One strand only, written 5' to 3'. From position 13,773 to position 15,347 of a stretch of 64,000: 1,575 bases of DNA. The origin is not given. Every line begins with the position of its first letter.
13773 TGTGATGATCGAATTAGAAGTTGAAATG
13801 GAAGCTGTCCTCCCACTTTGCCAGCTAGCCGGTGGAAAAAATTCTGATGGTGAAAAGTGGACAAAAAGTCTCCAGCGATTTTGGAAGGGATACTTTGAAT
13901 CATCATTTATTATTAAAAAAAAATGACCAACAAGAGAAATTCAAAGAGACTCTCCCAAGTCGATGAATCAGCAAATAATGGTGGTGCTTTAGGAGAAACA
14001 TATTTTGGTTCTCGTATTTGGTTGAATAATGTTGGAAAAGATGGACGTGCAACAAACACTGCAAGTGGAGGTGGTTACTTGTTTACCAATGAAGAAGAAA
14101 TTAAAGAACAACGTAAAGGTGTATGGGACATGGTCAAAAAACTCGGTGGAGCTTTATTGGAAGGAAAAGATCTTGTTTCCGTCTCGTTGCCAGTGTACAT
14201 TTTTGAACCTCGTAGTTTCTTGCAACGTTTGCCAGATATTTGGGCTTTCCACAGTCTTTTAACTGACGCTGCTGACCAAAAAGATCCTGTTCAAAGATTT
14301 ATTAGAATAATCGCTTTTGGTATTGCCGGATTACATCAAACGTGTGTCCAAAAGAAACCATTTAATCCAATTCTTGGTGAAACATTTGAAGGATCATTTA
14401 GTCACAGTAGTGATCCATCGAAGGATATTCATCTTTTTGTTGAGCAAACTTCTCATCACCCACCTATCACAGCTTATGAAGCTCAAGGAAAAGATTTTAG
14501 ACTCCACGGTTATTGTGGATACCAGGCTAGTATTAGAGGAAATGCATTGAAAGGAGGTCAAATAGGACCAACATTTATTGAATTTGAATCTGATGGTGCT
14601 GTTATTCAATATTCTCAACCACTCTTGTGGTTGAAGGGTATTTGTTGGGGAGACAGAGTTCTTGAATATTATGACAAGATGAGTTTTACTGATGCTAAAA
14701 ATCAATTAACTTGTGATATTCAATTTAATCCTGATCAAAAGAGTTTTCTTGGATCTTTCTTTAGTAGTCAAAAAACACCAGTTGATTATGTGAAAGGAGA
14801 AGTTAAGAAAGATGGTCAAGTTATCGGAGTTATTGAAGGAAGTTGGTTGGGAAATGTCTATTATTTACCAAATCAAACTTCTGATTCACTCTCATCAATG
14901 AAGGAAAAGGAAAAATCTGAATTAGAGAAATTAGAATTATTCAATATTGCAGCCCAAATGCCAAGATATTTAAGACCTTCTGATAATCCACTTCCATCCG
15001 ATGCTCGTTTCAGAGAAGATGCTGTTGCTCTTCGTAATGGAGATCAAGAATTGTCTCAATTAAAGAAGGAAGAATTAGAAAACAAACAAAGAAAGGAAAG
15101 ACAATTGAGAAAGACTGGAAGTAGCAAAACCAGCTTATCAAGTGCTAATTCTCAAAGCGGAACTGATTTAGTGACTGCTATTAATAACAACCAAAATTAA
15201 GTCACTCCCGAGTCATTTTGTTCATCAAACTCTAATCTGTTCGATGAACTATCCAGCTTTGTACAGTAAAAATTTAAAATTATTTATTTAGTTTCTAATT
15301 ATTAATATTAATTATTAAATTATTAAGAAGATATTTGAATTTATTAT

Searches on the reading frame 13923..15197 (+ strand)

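Call 35: search_protein_families(library=pfam, proteins=[window:13923-15197:+], max_evalue=0.00001)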
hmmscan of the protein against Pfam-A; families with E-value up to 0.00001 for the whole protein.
window:13923-15197:+ (425 aa): 1 family
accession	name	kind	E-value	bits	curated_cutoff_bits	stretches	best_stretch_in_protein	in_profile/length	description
PF01237.23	Oxysterol_BP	-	2.2e-62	211.5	28.9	1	81-399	11-335/368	Oxysterol-binding protein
